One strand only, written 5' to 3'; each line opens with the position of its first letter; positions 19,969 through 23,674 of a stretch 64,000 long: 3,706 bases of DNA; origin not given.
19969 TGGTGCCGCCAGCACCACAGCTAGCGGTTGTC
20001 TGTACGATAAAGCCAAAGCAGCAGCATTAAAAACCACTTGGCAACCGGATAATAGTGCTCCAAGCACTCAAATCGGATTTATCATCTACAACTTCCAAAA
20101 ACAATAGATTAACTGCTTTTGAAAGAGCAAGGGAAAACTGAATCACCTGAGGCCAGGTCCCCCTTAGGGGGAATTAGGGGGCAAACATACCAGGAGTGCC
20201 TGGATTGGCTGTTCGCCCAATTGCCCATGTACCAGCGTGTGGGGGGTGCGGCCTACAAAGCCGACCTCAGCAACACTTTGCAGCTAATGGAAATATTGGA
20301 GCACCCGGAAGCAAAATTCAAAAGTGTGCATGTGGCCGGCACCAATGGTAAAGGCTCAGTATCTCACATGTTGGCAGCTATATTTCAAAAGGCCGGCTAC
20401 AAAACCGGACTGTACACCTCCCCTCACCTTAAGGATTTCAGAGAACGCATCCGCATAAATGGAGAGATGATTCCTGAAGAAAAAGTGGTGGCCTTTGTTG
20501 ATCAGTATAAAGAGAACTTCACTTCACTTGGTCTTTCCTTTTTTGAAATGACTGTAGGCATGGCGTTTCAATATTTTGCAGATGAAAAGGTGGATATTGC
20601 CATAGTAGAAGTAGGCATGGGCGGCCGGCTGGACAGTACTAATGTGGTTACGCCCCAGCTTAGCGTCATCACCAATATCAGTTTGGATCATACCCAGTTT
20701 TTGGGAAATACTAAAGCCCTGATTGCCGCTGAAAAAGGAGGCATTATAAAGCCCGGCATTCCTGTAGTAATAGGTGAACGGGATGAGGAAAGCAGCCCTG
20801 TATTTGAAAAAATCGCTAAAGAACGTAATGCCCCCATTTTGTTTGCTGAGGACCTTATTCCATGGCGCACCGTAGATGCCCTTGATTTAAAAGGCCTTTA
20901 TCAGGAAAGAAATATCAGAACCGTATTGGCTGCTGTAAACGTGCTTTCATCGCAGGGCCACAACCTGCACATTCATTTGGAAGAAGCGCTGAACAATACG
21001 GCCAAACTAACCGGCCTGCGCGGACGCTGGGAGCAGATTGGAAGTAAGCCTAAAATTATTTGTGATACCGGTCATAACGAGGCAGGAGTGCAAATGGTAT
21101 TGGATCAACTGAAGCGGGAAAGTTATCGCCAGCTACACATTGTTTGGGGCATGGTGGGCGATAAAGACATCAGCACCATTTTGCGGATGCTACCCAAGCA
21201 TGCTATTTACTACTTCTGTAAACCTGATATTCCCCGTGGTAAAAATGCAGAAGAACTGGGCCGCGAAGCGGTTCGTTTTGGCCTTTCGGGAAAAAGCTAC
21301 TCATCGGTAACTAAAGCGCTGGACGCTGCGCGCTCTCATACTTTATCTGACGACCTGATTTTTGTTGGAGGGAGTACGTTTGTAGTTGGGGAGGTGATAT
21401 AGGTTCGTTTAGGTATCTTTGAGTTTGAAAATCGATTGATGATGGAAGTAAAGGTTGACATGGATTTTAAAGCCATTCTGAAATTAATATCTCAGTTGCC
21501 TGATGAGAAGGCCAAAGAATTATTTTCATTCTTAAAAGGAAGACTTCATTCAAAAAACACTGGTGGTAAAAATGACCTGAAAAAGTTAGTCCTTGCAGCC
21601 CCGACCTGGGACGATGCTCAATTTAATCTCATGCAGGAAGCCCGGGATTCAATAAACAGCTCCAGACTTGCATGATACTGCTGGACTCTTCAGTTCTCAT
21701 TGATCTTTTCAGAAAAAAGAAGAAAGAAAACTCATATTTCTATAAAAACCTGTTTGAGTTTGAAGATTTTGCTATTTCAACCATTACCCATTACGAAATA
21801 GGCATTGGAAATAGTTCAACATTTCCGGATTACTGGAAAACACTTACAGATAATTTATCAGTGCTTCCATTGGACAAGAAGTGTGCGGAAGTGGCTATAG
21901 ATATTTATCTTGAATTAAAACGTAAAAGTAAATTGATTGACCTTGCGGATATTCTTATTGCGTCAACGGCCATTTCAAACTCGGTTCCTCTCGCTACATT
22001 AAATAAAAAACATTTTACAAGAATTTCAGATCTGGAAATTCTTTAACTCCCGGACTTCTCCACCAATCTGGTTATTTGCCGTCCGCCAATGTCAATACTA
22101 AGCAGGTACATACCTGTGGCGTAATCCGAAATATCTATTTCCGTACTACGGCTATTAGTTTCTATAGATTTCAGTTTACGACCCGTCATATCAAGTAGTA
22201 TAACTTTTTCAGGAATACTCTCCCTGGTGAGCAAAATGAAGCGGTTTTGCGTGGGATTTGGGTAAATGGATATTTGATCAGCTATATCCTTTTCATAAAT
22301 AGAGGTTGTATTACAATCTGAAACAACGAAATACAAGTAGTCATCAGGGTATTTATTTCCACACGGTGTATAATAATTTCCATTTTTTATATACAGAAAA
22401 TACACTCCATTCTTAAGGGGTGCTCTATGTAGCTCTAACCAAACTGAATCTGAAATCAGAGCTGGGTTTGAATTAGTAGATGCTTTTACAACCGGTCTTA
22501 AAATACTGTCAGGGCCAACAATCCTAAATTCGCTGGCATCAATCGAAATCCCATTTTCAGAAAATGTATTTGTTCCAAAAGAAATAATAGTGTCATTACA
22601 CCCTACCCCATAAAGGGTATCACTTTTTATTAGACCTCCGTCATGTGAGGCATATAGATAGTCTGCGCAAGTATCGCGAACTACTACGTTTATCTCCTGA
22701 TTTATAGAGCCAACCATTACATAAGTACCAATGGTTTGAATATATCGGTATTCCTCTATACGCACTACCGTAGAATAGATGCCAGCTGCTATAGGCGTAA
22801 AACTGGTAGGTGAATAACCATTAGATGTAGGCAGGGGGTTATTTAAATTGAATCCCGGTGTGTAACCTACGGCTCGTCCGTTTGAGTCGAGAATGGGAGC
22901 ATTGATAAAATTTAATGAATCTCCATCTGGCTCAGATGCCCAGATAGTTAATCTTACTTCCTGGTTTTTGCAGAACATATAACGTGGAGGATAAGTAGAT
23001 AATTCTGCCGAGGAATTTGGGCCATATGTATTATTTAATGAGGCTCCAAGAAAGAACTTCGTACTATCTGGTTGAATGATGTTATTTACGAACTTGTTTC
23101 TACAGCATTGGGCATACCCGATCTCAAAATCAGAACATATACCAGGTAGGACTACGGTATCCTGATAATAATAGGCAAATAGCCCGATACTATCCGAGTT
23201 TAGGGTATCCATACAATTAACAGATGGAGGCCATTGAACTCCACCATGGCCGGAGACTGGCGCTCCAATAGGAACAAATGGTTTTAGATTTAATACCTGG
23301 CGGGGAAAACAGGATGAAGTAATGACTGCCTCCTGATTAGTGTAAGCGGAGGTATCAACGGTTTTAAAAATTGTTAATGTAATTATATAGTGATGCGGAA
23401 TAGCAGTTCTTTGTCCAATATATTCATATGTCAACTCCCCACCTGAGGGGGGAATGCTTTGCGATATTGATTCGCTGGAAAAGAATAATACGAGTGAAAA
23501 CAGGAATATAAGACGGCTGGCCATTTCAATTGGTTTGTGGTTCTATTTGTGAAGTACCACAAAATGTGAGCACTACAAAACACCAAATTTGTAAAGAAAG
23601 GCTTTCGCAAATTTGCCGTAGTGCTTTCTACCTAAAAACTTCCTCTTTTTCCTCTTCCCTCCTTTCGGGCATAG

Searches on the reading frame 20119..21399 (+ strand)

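Call 75: search_protein_families(library=pfam, proteins=[window:20119-21399:+], max_evalue=0.00001)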
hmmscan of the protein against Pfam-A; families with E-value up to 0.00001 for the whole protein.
window:20119-21399:+ (427 aa): 2 families
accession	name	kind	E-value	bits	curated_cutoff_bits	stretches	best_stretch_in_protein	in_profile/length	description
PF02875.26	Mur_ligase_C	-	8.3e-16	59.4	28.4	1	302-419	1-126/127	Mur ligase, glutamate ligase domain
PF08245.18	Mur_ligase_M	-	3.1e-13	50.6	24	1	72-240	1-142/200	Mur ligase middle domain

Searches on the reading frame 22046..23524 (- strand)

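Call 75: search_protein_families(library=pfam, proteins=[window:22046-23524:-], max_evalue=0.00001)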
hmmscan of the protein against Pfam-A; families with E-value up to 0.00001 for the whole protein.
window:22046-23524:- (493 aa): 1 family
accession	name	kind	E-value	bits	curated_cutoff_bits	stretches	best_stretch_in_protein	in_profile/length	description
PF18962.6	Por_Secre_tail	-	7.3e-14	52.3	27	1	420-485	1-70/75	Secretion system C-terminal sorting domain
